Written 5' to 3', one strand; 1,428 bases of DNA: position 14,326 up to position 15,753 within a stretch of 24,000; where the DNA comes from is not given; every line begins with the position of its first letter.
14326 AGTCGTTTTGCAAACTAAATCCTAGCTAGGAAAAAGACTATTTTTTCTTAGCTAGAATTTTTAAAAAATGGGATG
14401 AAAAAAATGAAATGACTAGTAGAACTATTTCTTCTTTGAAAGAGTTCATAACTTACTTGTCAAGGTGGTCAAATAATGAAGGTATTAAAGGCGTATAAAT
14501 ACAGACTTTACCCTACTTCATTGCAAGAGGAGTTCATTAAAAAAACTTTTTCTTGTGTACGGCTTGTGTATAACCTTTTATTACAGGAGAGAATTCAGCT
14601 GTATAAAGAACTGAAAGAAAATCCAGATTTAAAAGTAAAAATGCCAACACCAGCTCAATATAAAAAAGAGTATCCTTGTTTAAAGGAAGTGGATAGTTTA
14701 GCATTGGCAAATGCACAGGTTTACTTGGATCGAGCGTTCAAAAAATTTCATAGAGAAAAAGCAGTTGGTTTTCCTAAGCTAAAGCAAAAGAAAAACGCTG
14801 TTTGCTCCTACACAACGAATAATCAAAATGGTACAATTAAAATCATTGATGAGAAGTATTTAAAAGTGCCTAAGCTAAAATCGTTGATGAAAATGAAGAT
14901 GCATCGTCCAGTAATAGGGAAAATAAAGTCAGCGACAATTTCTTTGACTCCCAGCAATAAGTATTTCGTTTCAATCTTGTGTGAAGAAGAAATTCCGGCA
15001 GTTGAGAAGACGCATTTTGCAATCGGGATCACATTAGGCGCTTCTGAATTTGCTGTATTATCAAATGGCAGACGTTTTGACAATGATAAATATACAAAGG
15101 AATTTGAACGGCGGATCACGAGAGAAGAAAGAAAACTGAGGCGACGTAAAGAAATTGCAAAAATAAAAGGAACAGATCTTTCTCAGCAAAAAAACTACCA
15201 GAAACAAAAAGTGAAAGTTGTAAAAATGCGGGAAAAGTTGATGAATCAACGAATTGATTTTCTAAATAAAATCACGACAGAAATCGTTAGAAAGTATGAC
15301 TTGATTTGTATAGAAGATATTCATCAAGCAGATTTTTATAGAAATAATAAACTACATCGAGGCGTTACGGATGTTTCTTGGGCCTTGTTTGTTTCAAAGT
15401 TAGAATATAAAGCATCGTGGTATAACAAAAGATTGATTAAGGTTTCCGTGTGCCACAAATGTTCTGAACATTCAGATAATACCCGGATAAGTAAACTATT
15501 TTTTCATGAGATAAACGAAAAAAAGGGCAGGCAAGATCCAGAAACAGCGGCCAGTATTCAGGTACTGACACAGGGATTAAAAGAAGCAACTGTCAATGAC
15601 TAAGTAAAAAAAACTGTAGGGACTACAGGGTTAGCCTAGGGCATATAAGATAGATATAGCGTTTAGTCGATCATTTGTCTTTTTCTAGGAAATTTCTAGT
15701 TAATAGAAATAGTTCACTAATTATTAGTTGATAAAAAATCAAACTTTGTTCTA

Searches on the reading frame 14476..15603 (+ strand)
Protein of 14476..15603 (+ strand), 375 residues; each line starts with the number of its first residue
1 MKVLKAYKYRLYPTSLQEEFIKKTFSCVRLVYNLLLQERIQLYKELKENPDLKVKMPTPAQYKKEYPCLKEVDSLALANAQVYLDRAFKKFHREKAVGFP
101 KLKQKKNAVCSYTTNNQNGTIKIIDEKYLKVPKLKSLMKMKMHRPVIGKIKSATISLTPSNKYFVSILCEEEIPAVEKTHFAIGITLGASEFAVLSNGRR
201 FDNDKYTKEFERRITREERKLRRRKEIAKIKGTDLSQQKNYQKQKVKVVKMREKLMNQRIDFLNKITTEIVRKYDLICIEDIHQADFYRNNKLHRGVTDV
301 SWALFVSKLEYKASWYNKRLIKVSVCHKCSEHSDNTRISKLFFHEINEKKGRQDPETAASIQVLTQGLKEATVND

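Call 6: search_protein_families(library=pfam, proteins=[window:14476-15603:+])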
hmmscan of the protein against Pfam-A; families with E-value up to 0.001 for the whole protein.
window:14476-15603:+ (375 aa): 2 families
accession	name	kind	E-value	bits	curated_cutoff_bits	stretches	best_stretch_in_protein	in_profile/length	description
PF12323.14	HTH_OrfB_IS605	-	9.1e-19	67.1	21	1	1-45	1-44/47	Helix-turn-helix domain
PF01385.25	OrfB_IS605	-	1.2e-13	51.7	30.5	1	167-287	2-116/120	Probable transposase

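Call 16: find_related_loci(query=window:14476-15603:+, collection=genome_contigs, flank=10000)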
Query window:14476-15603:+ (375 aa) in genome_contigs; peptide patterns used: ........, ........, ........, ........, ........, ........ (x = any residue, [..] = any of these).
111 stretches matched a pattern; 13 encode a relative of the query (tblastn E <= 1e-3); 12 distinct loci.
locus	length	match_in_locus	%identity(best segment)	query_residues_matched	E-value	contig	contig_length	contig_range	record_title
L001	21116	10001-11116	88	1-372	0e+0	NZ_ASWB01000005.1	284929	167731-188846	Enterococcus moraviensis ATCC BAA-383 acOtp-supercont2.5, whole genome shotgun sequence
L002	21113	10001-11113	89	1-371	0e+0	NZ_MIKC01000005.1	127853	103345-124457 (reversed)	Enterococcus ureilyticus strain LMG 26676 13, whole genome shotgun sequence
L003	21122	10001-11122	87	1-374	0e+0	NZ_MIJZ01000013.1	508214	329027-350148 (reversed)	Enterococcus ureasiticus strain DSM 23328 3, whole genome shotgun sequence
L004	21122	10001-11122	86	1-374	0e+0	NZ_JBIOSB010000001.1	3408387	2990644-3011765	Enterococcus sp. AZ126 scaffold00001, whole genome shotgun sequence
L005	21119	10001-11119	86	1-374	0e+0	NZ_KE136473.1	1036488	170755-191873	Enterococcus caccae ATCC BAA-1240 acOtn-supercont2.2, whole genome shotgun sequence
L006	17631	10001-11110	86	1-370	0e+0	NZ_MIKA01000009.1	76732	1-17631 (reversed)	Enterococcus plantarum strain LMG 26214 17, whole genome shotgun sequence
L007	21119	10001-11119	85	1-373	0e+0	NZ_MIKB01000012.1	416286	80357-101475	Enterococcus quebecensis strain LMG 26306 2, whole genome shotgun sequence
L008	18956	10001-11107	84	1-369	0e+0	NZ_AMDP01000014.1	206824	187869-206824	Enterococcus sp. 5H Contig00014, whole genome shotgun sequence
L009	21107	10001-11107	83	1-369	0e+0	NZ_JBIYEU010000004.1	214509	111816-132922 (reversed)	Enterococcus sp. UD-01 Ga0592912_04, whole genome shotgun sequence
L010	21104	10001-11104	81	1-368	0e+0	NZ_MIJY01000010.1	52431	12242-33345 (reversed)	Enterococcus termitis strain LMG 8895 18, whole genome shotgun sequence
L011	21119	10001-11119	71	1-374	0e+0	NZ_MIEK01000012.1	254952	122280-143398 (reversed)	Enterococcus rivorum strain LMG 25899 2, whole genome shotgun sequence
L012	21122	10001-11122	87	1-374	0e+0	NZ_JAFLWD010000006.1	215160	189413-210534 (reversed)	Candidatus Enterococcus ikei strain DIV0869a scaffold1.6, whole genome shotgun sequence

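Call 25: search_solved_structures(query=window:14476-15603:+, max_evalue=0.001, show_alignments=2)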
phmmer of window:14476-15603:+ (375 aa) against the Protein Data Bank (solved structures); distinct sequences matched with E-value up to 0.001: 7.
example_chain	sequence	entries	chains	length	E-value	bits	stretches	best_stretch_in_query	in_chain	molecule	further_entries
9yyg_A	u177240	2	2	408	4.7e-52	181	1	5-326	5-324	AI-designed RNA-guided nuclease | AI-generated RNA-guided nuclease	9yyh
8h1j_A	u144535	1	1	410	2.4e-49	172.1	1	5-328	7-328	RNA-guided DNA endonuclease TnpB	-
8bf8_A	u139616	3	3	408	2.4e-49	172.1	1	5-328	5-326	RNA-guided DNA endonuclease TnpB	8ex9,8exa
8iaz_A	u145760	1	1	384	3.3e-26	96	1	4-316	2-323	Transposase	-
9jfo_A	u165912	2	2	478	3.5e-12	49.9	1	245-325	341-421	LaTranC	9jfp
9jfq_A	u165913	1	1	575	7.9e-12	48.7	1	246-325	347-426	LaTranC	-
9j09_A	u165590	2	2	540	3.6e-07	33.4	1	119-325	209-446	Transposase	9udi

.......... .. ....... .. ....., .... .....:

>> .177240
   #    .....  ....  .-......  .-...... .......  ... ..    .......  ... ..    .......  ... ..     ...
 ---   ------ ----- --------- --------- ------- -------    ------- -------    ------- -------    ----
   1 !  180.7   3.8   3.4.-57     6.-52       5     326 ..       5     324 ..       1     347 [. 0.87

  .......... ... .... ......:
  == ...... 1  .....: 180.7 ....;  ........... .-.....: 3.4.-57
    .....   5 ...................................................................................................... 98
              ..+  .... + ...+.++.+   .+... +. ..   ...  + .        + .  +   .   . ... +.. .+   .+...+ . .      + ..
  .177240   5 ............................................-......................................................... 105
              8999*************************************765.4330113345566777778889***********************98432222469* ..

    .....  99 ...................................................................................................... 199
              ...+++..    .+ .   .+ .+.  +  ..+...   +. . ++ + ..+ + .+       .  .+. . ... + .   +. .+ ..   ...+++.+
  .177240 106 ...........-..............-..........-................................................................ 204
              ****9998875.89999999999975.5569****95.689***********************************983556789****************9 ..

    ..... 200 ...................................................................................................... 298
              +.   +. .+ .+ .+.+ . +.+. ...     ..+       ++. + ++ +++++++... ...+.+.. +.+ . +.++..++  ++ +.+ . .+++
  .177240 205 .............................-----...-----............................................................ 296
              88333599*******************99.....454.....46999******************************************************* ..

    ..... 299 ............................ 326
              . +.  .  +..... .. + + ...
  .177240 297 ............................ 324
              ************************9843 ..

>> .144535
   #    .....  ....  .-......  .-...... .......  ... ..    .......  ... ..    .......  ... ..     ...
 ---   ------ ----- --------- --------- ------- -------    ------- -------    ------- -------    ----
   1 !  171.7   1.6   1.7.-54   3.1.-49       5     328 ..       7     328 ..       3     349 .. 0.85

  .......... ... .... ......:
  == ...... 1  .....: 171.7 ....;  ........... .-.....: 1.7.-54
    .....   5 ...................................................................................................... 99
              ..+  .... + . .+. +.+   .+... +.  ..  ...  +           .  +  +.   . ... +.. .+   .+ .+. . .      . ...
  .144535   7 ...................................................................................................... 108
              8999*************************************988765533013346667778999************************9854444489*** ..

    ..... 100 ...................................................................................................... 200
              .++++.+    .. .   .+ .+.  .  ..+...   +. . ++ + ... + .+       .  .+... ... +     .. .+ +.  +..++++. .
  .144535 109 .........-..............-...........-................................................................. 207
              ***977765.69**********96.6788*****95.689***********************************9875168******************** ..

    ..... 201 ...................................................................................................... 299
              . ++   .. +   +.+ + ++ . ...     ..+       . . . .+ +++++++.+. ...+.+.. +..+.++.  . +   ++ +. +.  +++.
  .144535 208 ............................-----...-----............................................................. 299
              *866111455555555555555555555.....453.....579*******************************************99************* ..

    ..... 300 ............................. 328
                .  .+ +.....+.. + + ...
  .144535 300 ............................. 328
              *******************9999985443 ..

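Call 26: find_encoding_contigs(protein=window:14476-15603:+, flank=1000, max_places=4)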
Protein window:14476-15603:+ (375 aa): 2 contigs read that carry it; 1 place shown.
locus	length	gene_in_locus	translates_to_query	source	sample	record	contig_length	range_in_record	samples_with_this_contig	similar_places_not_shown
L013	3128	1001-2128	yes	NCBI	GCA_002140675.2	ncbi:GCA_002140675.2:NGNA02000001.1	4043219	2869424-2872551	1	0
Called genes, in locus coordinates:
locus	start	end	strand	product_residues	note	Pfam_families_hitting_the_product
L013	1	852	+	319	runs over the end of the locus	PF00005:ABC_tran, PF02463:SMC_N (weak)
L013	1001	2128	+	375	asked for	PF12323:HTH_OrfB_IS605, PF01385:OrfB_IS605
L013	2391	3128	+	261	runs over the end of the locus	PF00702:Hydrolase (faint), PF08282:Hydrolase_3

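Call 30: find_homologous_proteins(query=window:14476-15603:+, max_evalue=1e-20)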
Query window:14476-15603:+ (375 aa): 7991 proteins with E <= 1e-20 among 8000 candidates; the best 120 are listed.
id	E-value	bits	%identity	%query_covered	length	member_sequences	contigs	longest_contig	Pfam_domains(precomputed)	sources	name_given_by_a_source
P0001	1.8e-224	763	92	100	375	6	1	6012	PF12323.15,PF01385.26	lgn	-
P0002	3.9e-215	732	89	99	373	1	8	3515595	PF12323.15,PF01385.26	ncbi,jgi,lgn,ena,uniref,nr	ncbi:transposase [Enterococcus ureilyticus]|uniref:Transposase n=1 Tax=Enterococcus ureilyticus TaxI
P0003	8.1e-214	728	87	100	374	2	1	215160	PF12323.15,PF01385.26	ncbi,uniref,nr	ncbi:RNA-guided endonuclease TnpB family protein [Candidatus Enterococcus ikei]|uniref:Transposase n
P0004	1.7e-212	723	87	100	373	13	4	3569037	PF12323.15,PF01385.26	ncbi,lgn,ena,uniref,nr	ncbi:IS605 OrfB family transposase [Enterococcus sp. 7E2_DIV0204]|uniref:IS605 OrfB family transposa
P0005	2.9e-211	719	88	99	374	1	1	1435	PF12323.15,PF01385.26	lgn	-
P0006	3.4e-211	719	87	100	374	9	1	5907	PF12323.15,PF01385.26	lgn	-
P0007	1.4e-208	711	86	99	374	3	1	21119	PF12323.15,PF01385.26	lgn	-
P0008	5.4e-207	705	85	99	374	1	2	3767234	PF12323.15,PF01385.26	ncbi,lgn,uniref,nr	ncbi:hypothetical protein A5821_001704 [Enterococcus sp. 7F3_DIV0205]|uniref:Transposase n=1 Tax=Can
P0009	7.1e-207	705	85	99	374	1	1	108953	PF12323.15,PF01385.26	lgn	-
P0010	2.5e-206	703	87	99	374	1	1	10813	PF12323.15,PF01385.26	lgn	-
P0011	1.9e-205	700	85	99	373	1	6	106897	PF12323.15,PF01385.26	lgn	-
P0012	1.2e-203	694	84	98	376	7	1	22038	PF12323.15,PF01385.26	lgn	-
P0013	2.2e-201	687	82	99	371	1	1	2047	PF12323.15,PF01385.26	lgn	-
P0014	1.5e-199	681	83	98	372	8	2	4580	PF12323.15,PF01385.26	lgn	-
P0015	6.4e-199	679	83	98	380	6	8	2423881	PF12323.15,PF01385.26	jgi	jgi:putative transposase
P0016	1.1e-193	662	81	98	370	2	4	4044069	PF12323.15,PF01385.26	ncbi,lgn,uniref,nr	ncbi:RNA-guided endonuclease TnpB family protein [Enterococcus termitis]|uniref:Transposase n=1 Tax=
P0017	3.6e-193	660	80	99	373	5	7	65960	PF12323.15,PF01385.26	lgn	-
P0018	8.2e-192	655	87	90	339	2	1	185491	PF01385.26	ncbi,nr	ncbi:IS605 OrfB family transposase [Enterococcus moraviensis]|nr:IS605 OrfB family transposase [Ente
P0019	1.1e-191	655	79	98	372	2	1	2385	PF12323.15,PF01385.26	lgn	-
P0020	2.0e-179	615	84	87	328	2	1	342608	PF01385.26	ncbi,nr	ncbi:IS605 OrfB family transposase [Enterococcus quebecensis]|nr:IS605 OrfB family transposase [Ente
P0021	5.3e-175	600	71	100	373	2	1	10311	PF12323.15,PF01385.26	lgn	-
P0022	9.3e-173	593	71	100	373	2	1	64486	PF12323.15,PF01385.26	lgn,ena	-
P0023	2.7e-172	591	72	99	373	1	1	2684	PF12323.15,PF01385.26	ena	-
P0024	1.7e-171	589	71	99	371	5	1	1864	PF12323.15,PF01385.26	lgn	-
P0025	3.3e-170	584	72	99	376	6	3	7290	PF12323.15,PF01385.26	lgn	-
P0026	1.9e-165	569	70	98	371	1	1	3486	PF12323.15,PF01385.26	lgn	-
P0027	2.8e-165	568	69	99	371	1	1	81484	PF12323.15,PF01385.26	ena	-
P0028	1.1e-153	530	70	90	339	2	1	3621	PF01385.26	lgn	-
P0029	1.2e-138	481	62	99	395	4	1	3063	PF12323.15,PF01385.26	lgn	-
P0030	1.9e-138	480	62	99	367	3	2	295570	PF12323.15,PF01385.26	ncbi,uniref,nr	ncbi:transposase [Enterococcus sp. BWM-S5]|uniref:Transposase n=1 Tax=Enterococcus larvae TaxID=2794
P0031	7.0e-138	478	62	98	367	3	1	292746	PF12323.15,PF01385.26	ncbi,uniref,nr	ncbi:transposase [Enterococcus sp. BWB1-3]|uniref:RNA-guided endonuclease TnpB family protein n=1 Ta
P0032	1.5e-137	477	61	98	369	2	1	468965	PF12323.15,PF01385.26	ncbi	ncbi:RNA-guided endonuclease TnpB family protein [Enterococcus sp. LJL128]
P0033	2.4e-136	473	62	99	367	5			PF12323.15,PF01385.26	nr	nr:RNA-guided endonuclease TnpB family protein [Enterococcus sp. BWR-S5]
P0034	2.0e-125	437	54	99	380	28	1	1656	PF12323.15,PF01385.26,PF07282.19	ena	-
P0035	2.9e-125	437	54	99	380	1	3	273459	PF12323.15,PF01385.26,PF07282.19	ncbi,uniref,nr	ncbi:IS200/IS605 family element RNA-guided endonuclease TnpB [Enterococcus cecorum]|uniref:IS200/IS6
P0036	1.1e-124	435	53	99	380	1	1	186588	PF12323.15,PF01385.26,PF07282.19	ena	-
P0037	1.2e-124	435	53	99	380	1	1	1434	PF12323.15,PF01385.26,PF07282.19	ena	-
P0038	1.4e-124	434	54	99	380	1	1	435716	PF12323.15,PF01385.26,PF07282.19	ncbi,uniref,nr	ncbi:IS200/IS605 family element RNA-guided endonuclease TnpB [Enterococcus cecorum]|uniref:IS200/IS6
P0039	1.4e-124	434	54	99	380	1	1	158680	PF12323.15,PF01385.26,PF07282.19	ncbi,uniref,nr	ncbi:IS605 OrfB family transposase [Enterococcus cecorum]|uniref:IS200/IS605 family element RNA-guid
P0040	1.6e-124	434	54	99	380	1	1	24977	PF12323.15,PF01385.26,PF07282.19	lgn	-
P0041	1.7e-124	434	54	99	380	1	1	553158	PF12323.15,PF01385.26,PF07282.19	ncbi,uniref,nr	ncbi:IS200/IS605 family element RNA-guided endonuclease TnpB [Enterococcus cecorum]|uniref:IS200/IS6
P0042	1.8e-124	434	53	99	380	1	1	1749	PF12323.15,PF01385.26,PF07282.19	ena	-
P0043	1.8e-124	434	53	99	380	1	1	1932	PF12323.15,PF01385.26,PF07282.19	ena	-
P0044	1.8e-124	434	53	99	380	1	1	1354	PF12323.15,PF01385.26,PF07282.19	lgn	-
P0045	1.9e-124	434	53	99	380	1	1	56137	PF12323.15,PF01385.26,PF07282.19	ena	-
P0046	2.1e-124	434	54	99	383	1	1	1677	PF12323.15,PF01385.26,PF07282.19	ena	-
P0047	2.4e-124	434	54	99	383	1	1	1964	PF12323.15,PF01385.26,PF07282.19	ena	-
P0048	2.4e-124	434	53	99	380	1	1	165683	PF12323.15,PF01385.26,PF07282.19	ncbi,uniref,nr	ncbi:IS200/IS605 family element RNA-guided endonuclease TnpB [Enterococcus cecorum]|uniref:IS200/IS6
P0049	2.6e-124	433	53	99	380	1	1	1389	PF12323.15,PF01385.26,PF07282.19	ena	-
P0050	2.8e-124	433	53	98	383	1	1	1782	PF12323.15,PF01385.26,PF07282.19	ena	-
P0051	2.9e-124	433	53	99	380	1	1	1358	PF12323.15,PF01385.26,PF07282.19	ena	-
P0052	3.3e-124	433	54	99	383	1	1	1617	PF12323.15,PF01385.26,PF07282.19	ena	-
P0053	3.3e-124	433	53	99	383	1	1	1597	PF12323.15,PF01385.26,PF07282.19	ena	-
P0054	3.3e-124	433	53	99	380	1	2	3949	PF12323.15,PF01385.26,PF07282.19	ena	-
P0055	3.4e-124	433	53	99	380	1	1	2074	PF12323.15,PF01385.26,PF07282.19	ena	-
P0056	3.4e-124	433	54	98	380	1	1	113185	PF12323.15,PF01385.26,PF07282.19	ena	-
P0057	3.6e-124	433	54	99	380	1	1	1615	PF12323.15,PF01385.26,PF07282.19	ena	-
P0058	3.8e-124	433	54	99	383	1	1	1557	PF12323.15,PF01385.26,PF07282.19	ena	-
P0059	3.8e-124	433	53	99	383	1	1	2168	PF12323.15,PF01385.26,PF07282.19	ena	-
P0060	3.8e-124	433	54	99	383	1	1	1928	PF12323.15,PF01385.26,PF07282.19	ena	-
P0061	3.8e-124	433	54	98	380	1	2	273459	PF12323.15,PF01385.26,PF07282.19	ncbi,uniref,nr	ncbi:IS200/IS605 family element RNA-guided endonuclease TnpB [Enterococcus cecorum]|uniref:IS200/IS6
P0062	4.1e-124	433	53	99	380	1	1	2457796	PF12323.15,PF01385.26,PF07282.19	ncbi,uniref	ncbi:IS200/IS605 family element RNA-guided endonuclease TnpB [Enterococcus cecorum]|uniref:IS200/IS6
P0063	4.1e-124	433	53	99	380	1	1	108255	PF12323.15,PF01385.26,PF07282.19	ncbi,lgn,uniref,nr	ncbi:IS200/IS605 family element RNA-guided endonuclease TnpB [Enterococcus cecorum]|uniref:IS200/IS6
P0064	4.1e-124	433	54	98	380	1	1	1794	PF12323.15,PF01385.26,PF07282.19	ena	-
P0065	4.3e-124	433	53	99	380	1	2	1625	PF12323.15,PF01385.26,PF07282.19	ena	-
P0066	4.3e-124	433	53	99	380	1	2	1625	PF12323.15,PF01385.26,PF07282.19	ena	-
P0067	4.3e-124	433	53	99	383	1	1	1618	PF12323.15,PF01385.26,PF07282.19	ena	-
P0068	4.4e-124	433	53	99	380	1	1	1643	PF12323.15,PF01385.26,PF07282.19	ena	-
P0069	4.4e-124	433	54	98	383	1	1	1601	PF12323.15,PF01385.26,PF07282.19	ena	-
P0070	4.4e-124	433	54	99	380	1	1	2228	PF12323.15,PF01385.26,PF07282.19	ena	-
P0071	4.5e-124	433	54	99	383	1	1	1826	PF12323.15,PF01385.26,PF07282.19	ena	-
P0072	4.6e-124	433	53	99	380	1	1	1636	PF12323.15,PF01385.26,PF07282.19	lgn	-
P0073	4.6e-124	433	53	99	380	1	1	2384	PF12323.15,PF01385.26,PF07282.19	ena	-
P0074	4.7e-124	433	53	99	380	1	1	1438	PF12323.15,PF01385.26,PF07282.19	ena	-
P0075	5.0e-124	433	53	99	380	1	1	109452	PF12323.15,PF01385.26,PF07282.19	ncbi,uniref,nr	ncbi:IS200/IS605 family element RNA-guided endonuclease TnpB [Enterococcus cecorum]|uniref:IS605 Orf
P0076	5.0e-124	433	53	99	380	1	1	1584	PF12323.15,PF01385.26,PF07282.19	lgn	-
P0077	5.0e-124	433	54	98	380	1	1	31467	PF12323.15,PF01385.26,PF07282.19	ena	-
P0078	5.3e-124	432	54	99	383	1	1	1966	PF12323.15,PF01385.26,PF07282.19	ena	-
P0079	5.6e-124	432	54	99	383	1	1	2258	PF12323.15,PF01385.26,PF07282.19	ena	-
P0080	5.7e-124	432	54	99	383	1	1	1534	PF12323.15,PF01385.26,PF07282.19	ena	-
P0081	5.8e-124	432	53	99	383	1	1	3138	PF12323.15,PF01385.26,PF07282.19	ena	-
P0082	5.8e-124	432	53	99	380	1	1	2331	PF12323.15,PF01385.26,PF07282.19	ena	-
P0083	5.9e-124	432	54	98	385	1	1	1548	PF12323.15,PF01385.26,PF07282.19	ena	-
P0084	6.0e-124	432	53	99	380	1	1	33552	PF12323.15,PF01385.26,PF07282.19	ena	-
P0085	6.2e-124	432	54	98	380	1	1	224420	PF12323.15,PF01385.26,PF07282.19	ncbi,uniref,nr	ncbi:IS200/IS605 family element RNA-guided endonuclease TnpB [Enterococcus cecorum]|uniref:IS200/IS6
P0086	6.2e-124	432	53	99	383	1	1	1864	PF12323.15,PF01385.26,PF07282.19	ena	-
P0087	6.3e-124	432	53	99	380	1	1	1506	PF12323.15,PF01385.26,PF07282.19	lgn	-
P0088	6.7e-124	432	54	99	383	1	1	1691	PF12323.15,PF01385.26,PF07282.19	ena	-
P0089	6.8e-124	432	54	99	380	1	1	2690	PF12323.15,PF01385.26,PF07282.19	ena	-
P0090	6.9e-124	432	53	99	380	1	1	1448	PF12323.15,PF01385.26,PF07282.19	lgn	-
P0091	6.9e-124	432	54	99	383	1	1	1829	PF12323.15,PF01385.26,PF07282.19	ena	-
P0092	6.9e-124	432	53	99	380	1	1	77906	PF12323.15,PF01385.26,PF07282.19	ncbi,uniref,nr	ncbi:IS200/IS605 family element RNA-guided endonuclease TnpB [Enterococcus cecorum]|uniref:IS200/IS6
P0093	6.9e-124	432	54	99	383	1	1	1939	PF12323.15,PF01385.26,PF07282.19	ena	-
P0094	6.9e-124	432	54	99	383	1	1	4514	PF12323.15,PF01385.26,PF07282.19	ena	-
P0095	7.0e-124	432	54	99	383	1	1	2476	PF12323.15,PF01385.26,PF07282.19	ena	-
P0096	7.3e-124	432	53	99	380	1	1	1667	PF12323.15,PF01385.26,PF07282.19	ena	-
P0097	7.5e-124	432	53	99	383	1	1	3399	PF12323.15,PF01385.26,PF07282.19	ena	-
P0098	7.6e-124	432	54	99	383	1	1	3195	PF12323.15,PF01385.26,PF07282.19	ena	-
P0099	7.8e-124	432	53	99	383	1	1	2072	PF12323.15,PF01385.26,PF07282.19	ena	-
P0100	7.9e-124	432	54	98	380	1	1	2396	PF12323.15,PF01385.26,PF07282.19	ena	-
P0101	8.4e-124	432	54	98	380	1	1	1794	PF12323.15,PF01385.26,PF07282.19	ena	-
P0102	8.5e-124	432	53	99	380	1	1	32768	PF12323.15,PF01385.26,PF07282.19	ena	-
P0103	8.5e-124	432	53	99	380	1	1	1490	PF12323.15,PF01385.26,PF07282.19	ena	-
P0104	8.5e-124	432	53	99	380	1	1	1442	PF12323.15,PF01385.26,PF07282.19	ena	-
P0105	8.5e-124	432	53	99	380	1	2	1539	PF12323.15,PF01385.26,PF07282.19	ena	-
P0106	8.8e-124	432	53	99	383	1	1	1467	PF12323.15,PF01385.26,PF07282.19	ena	-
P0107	8.9e-124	432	53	99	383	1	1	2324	PF12323.15,PF01385.26,PF07282.19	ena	-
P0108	9.1e-124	432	53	99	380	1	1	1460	PF12323.15,PF01385.26,PF07282.19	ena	-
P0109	9.6e-124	432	53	99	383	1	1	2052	PF12323.15,PF01385.26,PF07282.19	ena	-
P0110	9.8e-124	432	53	99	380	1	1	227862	PF12323.15,PF01385.26,PF07282.19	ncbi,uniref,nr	ncbi:IS605 OrfB family transposase [Enterococcus cecorum]|uniref:IS200/IS605 family element RNA-guid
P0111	1.0e-123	432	53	99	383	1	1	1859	PF12323.15,PF01385.26,PF07282.19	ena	-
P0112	1.0e-123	432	53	99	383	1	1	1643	PF12323.15,PF01385.26,PF07282.19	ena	-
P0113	1.0e-123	432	53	99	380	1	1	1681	PF12323.15,PF01385.26,PF07282.19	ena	-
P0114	1.0e-123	432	53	98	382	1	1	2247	PF12323.15,PF01385.26,PF07282.19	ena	-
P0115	1.0e-123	432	53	99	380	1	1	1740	PF12323.15,PF01385.26,PF07282.19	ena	-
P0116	1.1e-123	431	53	98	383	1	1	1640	PF12323.15,PF01385.26,PF07282.19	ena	-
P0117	1.1e-123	431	53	99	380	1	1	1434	PF12323.15,PF01385.26,PF07282.19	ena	-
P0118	1.1e-123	431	53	99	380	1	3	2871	PF12323.15,PF01385.26,PF07282.19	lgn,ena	-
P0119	1.1e-123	431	53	99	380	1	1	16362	PF12323.15,PF01385.26,PF07282.19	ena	-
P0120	1.1e-123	431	53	99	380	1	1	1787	PF12323.15,PF01385.26,PF07282.19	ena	-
